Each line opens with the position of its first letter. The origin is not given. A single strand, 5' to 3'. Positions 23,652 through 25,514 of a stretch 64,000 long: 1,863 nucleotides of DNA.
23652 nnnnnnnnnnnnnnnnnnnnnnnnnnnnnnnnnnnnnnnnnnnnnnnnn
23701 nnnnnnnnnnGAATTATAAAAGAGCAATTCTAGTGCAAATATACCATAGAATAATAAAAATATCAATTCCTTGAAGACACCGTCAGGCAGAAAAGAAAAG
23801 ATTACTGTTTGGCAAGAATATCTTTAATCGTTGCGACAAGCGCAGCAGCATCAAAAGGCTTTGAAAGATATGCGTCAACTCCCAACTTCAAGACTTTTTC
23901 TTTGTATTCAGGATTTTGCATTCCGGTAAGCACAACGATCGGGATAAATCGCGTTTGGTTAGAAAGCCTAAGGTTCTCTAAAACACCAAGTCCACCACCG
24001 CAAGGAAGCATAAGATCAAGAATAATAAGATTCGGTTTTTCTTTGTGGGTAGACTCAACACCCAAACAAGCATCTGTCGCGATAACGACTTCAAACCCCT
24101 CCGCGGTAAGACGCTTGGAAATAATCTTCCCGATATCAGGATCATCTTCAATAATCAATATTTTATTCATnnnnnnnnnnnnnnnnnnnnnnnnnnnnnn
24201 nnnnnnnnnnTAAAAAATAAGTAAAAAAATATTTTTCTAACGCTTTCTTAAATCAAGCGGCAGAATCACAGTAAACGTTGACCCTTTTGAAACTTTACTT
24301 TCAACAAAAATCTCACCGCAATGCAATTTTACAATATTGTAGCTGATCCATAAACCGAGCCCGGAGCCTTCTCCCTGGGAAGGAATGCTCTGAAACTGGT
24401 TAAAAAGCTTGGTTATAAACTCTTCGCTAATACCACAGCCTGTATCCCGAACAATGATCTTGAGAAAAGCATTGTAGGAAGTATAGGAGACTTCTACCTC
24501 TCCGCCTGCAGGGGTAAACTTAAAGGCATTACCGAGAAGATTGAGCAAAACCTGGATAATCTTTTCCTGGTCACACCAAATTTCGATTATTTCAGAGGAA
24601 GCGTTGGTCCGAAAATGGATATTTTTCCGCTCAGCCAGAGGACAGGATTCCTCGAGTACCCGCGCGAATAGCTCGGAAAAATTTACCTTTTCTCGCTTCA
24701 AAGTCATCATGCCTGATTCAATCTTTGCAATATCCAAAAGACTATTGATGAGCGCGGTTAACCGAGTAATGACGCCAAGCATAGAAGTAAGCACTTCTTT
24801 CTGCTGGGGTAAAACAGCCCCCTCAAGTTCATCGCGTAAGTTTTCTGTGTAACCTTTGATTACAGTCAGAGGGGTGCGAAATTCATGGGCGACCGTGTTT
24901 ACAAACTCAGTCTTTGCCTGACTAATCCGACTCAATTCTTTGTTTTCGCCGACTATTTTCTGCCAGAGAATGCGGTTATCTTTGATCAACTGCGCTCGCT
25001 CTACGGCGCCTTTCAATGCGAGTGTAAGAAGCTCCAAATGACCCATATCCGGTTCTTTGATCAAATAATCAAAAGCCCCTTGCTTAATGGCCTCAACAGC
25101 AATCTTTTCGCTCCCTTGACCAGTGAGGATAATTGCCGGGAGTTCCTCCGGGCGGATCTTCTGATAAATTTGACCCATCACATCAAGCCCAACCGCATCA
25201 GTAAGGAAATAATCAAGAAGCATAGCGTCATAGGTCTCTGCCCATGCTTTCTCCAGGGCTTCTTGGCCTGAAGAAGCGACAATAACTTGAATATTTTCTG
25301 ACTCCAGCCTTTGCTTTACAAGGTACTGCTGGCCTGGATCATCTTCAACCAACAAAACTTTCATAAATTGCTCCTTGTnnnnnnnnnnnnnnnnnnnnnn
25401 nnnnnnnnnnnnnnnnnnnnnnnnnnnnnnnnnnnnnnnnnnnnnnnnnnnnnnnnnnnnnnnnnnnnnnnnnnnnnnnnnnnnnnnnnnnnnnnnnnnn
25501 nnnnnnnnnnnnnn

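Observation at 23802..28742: Four-gene signalling module ending at the tmRNA gene: periplasmic helical protein - sensor HK - hybrid REC/HK - orphan REC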

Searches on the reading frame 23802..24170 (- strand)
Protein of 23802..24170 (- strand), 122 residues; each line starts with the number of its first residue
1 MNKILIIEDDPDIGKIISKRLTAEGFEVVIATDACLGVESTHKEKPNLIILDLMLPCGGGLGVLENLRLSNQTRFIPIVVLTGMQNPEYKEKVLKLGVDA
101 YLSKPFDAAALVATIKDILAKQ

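Call 3: search_protein_families(library=pfam, proteins=[window:23802-24170:-], max_evalue=0.01)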
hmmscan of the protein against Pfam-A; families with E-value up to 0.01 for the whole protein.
window:23802-24170:- (122 aa): 2 families
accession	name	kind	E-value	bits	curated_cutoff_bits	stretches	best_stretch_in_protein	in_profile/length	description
PF00072.30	Response_reg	-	3e-23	82.5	30.2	1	4-115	1-110/111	Response regulator receiver domain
PF05690.20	ThiG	-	0.00017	21.5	23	1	18-103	116-203/247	Thiazole biosynthesis protein ThiG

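Call 44: search_protein_families(library=ncbifam, proteins=[window:23802-24170:-], max_evalue=0.00001)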
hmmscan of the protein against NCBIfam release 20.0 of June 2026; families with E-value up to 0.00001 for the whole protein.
window:23802-24170:- (122 aa): 85 families (the best 25 are shown)
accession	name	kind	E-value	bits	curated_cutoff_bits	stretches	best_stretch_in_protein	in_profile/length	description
TIGR02154.1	PhoB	equivalog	6e-24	84.6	296.2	1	2-120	3-121/226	phosphate regulon transcriptional regulator PhoB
NF045944.1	ResRegRpaBCyano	equivalog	7.6e-23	81.1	330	1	5-120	1-113/229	response regulator transcription factor RpaB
NF007005.1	PRK09468.1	equivalog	1.5e-21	76.9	331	1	2-122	4-122/237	osmolarity response regulator transcription factor OmpR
NF007135.0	PRK09581.1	equivalog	6.8e-21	74.6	474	1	2-118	3-119/457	PleD family two-component system response regulator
NF040689.1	MtrAB_MtrA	equivalog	1.2e-20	73.8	300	1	4-119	1-113/219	MtrAB system response regulator MtrA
TIGR01387.1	cztR_silR_copR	subfamily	6.6e-20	71.7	279.2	1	4-121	1-116/218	heavy metal response regulator transcription factor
NF007546.0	PRK10161.1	equivalog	7.9e-20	71.4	471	1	3-120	4-121/229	phosphate response regulator transcription factor PhoB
NF040534.1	resp_reg_YycF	equivalog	1.6e-19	70.1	340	1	3-119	2-115/231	response regulator YycF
NF008199.0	PRK10955.1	equivalog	3.1e-19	69.8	341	1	1-121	1-117/232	envelope stress response regulator transcription factor CpxR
NF045717.1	DVU0259_DivK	exception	4.4e-19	68.8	160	1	2-119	3-116/117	DVU0259 family response regulator domain-containing protein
NF041733.1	resp_reg_CseB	equivalog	8.5e-19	67.8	350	1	3-120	2-116/228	two-component system response regulator CseB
NF045991.1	RespRegCtrARhodob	equivalog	1.8e-18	67.1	350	1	3-120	2-117/224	response regulator transcription factor CtrA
NF007346.1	PRK09836.1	equivalog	2.5e-18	66.7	420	1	3-120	2-117/227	copper/silver response regulator transcription factor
NF051850.1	RespRegRprY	equivalog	3e-18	66.1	370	1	3-120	6-121/234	response regulator transcription factor RprY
NF053854.1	RespRegPhoBBctds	equivalog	3.1e-18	66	270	1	4-121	1-117/225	two-component system response regulator PhoB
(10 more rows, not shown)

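Call 85: search_solved_structures(query=window:23802-24170:-, max_evalue=1e-12)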
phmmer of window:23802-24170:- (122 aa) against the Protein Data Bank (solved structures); distinct sequences matched with E-value up to 1e-12: 51.
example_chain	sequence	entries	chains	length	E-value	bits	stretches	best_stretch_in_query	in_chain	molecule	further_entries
1zes_A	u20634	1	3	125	4.4e-19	71.6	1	3-119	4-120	Phosphate regulon transcriptional regulatory protein phoB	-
1b00_A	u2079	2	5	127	4.7e-19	71.5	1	3-119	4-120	PHOSPHATE REGULON TRANSCRIPTIONAL REGULATORY PROTEIN PHOB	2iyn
1nxo_A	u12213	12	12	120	1.7e-18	69.7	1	1-120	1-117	DNA-binding response regulator | Response regulator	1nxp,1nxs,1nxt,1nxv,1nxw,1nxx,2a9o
6eb7_A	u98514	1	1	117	6.6e-18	67.8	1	3-119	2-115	DNA-binding response regulator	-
9g85_A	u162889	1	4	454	9.8e-18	67.3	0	3-118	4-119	Response regulator PleD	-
2wb4_A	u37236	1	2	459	1e-17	67.2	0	3-118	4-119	DIGUANYLATE CYCLASE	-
9g86_A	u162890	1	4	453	1.1e-17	67.1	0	3-118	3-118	Response regulator PleD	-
3nnn_A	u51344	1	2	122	1.1e-17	67.1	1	3-120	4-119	DNA BINDING RESPONSE REGULATOR D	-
1w25_A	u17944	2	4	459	1.1e-17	67.1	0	3-118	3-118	STALKED-CELL DIFFERENTIATION CONTROLLING PROTEIN | RESPONSE REGULATOR PLED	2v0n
2jb9_A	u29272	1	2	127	2.4e-17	66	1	3-119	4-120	PHOSPHATE REGULON TRANSCRIPTIONAL REGULATORY PROTEIN PHOB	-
3dge_C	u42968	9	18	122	3.7e-17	65.4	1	2-119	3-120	Response regulator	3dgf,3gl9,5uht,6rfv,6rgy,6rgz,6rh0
6azr_B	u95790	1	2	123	3.8e-17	65.4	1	2-119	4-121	Chemotaxis regulator-transmits chemoreceptor signals to flagelllar motor components CheY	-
2jba_A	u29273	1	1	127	4.6e-17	65.1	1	3-119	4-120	PHOSPHATE REGULON TRANSCRIPTIONAL REGULATORY PROTEIN PHOB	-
1kgs_A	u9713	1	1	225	6.2e-17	64.7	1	3-120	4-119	DNA BINDING RESPONSE REGULATOR D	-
8fk2_A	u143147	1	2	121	6.9e-17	64.5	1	1-119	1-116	Putative response regulator CovR VicR-like protein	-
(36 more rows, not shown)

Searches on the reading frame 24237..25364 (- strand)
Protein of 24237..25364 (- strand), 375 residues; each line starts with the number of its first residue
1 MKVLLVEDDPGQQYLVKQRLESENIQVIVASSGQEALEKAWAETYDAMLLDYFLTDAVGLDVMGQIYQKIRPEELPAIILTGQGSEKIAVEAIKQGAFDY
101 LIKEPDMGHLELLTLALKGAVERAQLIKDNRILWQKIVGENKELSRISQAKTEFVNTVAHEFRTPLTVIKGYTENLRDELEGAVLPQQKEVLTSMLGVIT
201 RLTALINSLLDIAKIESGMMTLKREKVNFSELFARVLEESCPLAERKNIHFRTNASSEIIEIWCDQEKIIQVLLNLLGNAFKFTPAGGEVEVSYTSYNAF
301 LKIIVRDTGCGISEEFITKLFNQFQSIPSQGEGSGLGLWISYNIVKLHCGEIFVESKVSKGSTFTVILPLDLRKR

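Call 3: search_protein_families(library=pfam, proteins=[window:24237-25364:-], max_evalue=0.01)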
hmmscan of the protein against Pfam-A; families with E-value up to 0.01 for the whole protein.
window:24237-25364:- (375 aa): 3 families
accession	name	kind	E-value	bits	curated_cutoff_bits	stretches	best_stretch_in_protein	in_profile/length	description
PF02518.31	HATPase_c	-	6.3e-25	88.2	26.4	1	265-371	2-110/111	Histidine kinase-, DNA gyrase B-, and HSP90-like ATPase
PF00072.30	Response_reg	-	5.3e-20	72.1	30.2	1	3-110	1-106/111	Response regulator receiver domain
PF00512.31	HisKA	-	2.8e-18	66.1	26.9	1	150-218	1-66/66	His Kinase A (phospho-acceptor) domain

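Call 44: search_protein_families(library=ncbifam, proteins=[window:24237-25364:-], max_evalue=0.00001)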
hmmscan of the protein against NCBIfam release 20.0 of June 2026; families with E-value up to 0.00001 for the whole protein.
window:24237-25364:- (375 aa): 133 families (the best 25 are shown)
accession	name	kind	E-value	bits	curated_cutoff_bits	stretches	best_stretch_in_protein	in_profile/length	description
NF038297.2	hybrid_HK_HrmK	equivalog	4.7e-54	184.1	725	1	121-371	205-458/607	hybrid histidine kinase/response regulator HrmK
TIGR02956.1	TMAO_torS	equivalog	8e-54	183.1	676.5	2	146-371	459-683/967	TMAO reductase system sensor histidine kinase/response regulator TorS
NF046044.1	PnpS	equivalog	5.2e-51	173.9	400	1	143-369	162-390/390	two-component system histidine kinase PnpS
NF033092.0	HK_WalK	equivalog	4.3e-50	170.9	725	1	143-370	364-594/594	cell wall metabolism sensor histidine kinase WalK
TIGR02966.1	phoR_proteo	equivalog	2.6e-49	168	334.2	1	142-368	105-333/333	phosphate regulon sensor histidine kinase PhoR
NF011874.0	PRK15347.1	equivalog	3.3e-48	164.4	852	1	143-371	390-615/921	two component system sensor kinase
NF047874.1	MASE3_PAS_HK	subfamily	1.5e-47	162.8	560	1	146-371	393-626/655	MASE3 domain-containing sensor histidine kinase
NF008302.0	PRK11091.1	equivalog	1.5e-46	159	838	2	142-371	274-506/779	aerobic respiration two-component sensor histidine kinase ArcB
NF041947.1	LuxQ_Vibrio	equivalog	1.8e-46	158.5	1200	1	144-374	465-700/843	quorum-sensing autoinducer 2 sensor kinase/phosphatase LuxQ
NF047465.1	hybrid_HK_LvrA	exception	9.9e-45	152.8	1200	1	141-370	192-422/819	hybrid histidine kinase/response regulator LvrA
NF008468.0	PRK11360.1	equivalog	4.9e-44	150.7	646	1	153-371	398-609/616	two-component system sensor histidine kinase AtoS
NF041880.1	EPS_EpsF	equivalog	1.4e-43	149.2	900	2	144-369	267-492/492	response regulator EpsF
NF008318.0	PRK11107.1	equivalog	3.5e-42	144.5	890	2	147-373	289-521/920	two-component sensor histidine kinase BarA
NF041832.1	near_NosP_CTERM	subfamily_domain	8.3e-41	140.3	400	1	149-371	5-226/370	NahK/ErcS family hybrid sensor histidine kinase/response regulator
NF041735.1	hist_kin_RppB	equivalog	2.3e-39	135.4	400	1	152-369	217-438/438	two-component system sensor histidine kinase RppB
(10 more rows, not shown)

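Call 73: search_solved_structures(query=window:24237-25364:-, max_evalue=1e-10)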
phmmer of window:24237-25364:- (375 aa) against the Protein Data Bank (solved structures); distinct sequences matched with E-value up to 1e-10: 49.
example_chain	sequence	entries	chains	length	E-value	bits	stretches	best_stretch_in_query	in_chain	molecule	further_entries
4jas_A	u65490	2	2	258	2.2e-37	132.2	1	141-371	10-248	Histidine kinase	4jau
2c2a_A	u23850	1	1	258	5e-36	127.7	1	141-371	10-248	SENSOR HISTIDINE KINASE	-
5uht_A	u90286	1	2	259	5e-36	127.7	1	141-371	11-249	Sensor histidine kinase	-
3dge_A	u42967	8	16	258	5.2e-36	127.6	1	141-371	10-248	Sensor protein | Histidine kinase | Sensor histidine kinase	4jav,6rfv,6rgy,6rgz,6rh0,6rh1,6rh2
6azr_A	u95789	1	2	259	2.5e-35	125.4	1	141-371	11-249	Sensor histidine kinase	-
6rh7_A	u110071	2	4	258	1.3e-34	123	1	141-371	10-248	Sensor histidine kinase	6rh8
8u4x_A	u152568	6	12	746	1.1e-31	113.4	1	146-370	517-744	histidine kinase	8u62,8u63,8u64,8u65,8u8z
7z8n_A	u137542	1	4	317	1.7e-30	109.5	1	141-370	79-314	Histidine kinase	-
6paj_A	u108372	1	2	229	5.7e-29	104.5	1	147-369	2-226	Sensor protein SrrB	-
4i5s_A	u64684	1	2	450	3.7e-27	98.5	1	143-371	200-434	Putative histidine kinase CovS; VicK-like protein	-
4q20_A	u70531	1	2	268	1.3e-26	96.7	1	132-369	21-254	Sensor protein DivL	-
5c93_A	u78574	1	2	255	3.7e-26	95.2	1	143-371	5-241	Histidine kinase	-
4u7n_A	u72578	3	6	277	4.4e-26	95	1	143-371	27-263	Histidine protein kinase sensor protein | Histidine kinase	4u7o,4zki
6qrj_A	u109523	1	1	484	1e-24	90.5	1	153-366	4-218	Hybrid kinase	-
9jfj_A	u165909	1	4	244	8e-24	87.6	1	155-374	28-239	Sensor histidine kinase ZraS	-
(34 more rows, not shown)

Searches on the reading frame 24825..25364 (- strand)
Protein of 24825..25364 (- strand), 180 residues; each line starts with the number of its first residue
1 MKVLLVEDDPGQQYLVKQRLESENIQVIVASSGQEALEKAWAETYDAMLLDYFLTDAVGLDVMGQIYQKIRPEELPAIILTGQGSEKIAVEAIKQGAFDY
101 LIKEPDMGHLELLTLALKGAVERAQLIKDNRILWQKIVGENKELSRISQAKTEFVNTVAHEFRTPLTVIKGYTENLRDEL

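Call 80: search_solved_structures(query=window:24825-25364:-, max_evalue=0.00001, show_alignments=5)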
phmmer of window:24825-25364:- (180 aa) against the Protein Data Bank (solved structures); distinct sequences matched with E-value up to 0.00001: 85 (the best 60 are shown).
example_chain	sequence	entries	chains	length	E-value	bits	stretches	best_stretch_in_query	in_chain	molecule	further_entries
6oap_A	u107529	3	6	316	4.2e-17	65.9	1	4-149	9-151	Dual sensor histidine kinase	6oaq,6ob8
1zy2_A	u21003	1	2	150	4.3e-17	65.9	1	1-135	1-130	transcriptional regulator NtrC1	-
1ny5_A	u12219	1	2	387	1.5e-16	64.1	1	1-136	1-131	transcriptional regulator (NtrC family)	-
4l4u_A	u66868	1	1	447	2.3e-16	63.5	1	1-136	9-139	Transcriptional regulator (NtrC family)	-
3eq2_A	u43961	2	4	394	9.8e-12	48.4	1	3-146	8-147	Probable two-component response regulator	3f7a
4uhj_A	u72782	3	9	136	2.4e-11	47.2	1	2-104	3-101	TRANSCRIPTIONAL REGULATORY PROTEIN CPXR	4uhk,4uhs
3jte_A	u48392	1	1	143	2.4e-11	47.2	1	2-135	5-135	Response regulator receiver protein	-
5ep0_A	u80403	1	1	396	2.9e-11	46.9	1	2-118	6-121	Putative repressor protein luxO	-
9xzo_A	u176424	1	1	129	1.1e-10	45.1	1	2-106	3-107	De novo protein M1X0B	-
3a0r_B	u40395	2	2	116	2.3e-10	44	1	2-103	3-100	Response regulator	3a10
3a0u_A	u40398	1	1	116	2.3e-10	44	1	2-103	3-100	Response regulator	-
6is1_A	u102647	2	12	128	4.1e-10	43.1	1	2-110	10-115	Response regulator ArlR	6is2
6is3_C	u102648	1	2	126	4.2e-10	43.1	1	2-110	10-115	Response regulator ArlR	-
1mvo_A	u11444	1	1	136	5.6e-10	42.7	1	2-104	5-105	PhoP response regulator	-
1nxo_A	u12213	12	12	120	1.6e-09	41.2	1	2-109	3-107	DNA-binding response regulator | Response regulator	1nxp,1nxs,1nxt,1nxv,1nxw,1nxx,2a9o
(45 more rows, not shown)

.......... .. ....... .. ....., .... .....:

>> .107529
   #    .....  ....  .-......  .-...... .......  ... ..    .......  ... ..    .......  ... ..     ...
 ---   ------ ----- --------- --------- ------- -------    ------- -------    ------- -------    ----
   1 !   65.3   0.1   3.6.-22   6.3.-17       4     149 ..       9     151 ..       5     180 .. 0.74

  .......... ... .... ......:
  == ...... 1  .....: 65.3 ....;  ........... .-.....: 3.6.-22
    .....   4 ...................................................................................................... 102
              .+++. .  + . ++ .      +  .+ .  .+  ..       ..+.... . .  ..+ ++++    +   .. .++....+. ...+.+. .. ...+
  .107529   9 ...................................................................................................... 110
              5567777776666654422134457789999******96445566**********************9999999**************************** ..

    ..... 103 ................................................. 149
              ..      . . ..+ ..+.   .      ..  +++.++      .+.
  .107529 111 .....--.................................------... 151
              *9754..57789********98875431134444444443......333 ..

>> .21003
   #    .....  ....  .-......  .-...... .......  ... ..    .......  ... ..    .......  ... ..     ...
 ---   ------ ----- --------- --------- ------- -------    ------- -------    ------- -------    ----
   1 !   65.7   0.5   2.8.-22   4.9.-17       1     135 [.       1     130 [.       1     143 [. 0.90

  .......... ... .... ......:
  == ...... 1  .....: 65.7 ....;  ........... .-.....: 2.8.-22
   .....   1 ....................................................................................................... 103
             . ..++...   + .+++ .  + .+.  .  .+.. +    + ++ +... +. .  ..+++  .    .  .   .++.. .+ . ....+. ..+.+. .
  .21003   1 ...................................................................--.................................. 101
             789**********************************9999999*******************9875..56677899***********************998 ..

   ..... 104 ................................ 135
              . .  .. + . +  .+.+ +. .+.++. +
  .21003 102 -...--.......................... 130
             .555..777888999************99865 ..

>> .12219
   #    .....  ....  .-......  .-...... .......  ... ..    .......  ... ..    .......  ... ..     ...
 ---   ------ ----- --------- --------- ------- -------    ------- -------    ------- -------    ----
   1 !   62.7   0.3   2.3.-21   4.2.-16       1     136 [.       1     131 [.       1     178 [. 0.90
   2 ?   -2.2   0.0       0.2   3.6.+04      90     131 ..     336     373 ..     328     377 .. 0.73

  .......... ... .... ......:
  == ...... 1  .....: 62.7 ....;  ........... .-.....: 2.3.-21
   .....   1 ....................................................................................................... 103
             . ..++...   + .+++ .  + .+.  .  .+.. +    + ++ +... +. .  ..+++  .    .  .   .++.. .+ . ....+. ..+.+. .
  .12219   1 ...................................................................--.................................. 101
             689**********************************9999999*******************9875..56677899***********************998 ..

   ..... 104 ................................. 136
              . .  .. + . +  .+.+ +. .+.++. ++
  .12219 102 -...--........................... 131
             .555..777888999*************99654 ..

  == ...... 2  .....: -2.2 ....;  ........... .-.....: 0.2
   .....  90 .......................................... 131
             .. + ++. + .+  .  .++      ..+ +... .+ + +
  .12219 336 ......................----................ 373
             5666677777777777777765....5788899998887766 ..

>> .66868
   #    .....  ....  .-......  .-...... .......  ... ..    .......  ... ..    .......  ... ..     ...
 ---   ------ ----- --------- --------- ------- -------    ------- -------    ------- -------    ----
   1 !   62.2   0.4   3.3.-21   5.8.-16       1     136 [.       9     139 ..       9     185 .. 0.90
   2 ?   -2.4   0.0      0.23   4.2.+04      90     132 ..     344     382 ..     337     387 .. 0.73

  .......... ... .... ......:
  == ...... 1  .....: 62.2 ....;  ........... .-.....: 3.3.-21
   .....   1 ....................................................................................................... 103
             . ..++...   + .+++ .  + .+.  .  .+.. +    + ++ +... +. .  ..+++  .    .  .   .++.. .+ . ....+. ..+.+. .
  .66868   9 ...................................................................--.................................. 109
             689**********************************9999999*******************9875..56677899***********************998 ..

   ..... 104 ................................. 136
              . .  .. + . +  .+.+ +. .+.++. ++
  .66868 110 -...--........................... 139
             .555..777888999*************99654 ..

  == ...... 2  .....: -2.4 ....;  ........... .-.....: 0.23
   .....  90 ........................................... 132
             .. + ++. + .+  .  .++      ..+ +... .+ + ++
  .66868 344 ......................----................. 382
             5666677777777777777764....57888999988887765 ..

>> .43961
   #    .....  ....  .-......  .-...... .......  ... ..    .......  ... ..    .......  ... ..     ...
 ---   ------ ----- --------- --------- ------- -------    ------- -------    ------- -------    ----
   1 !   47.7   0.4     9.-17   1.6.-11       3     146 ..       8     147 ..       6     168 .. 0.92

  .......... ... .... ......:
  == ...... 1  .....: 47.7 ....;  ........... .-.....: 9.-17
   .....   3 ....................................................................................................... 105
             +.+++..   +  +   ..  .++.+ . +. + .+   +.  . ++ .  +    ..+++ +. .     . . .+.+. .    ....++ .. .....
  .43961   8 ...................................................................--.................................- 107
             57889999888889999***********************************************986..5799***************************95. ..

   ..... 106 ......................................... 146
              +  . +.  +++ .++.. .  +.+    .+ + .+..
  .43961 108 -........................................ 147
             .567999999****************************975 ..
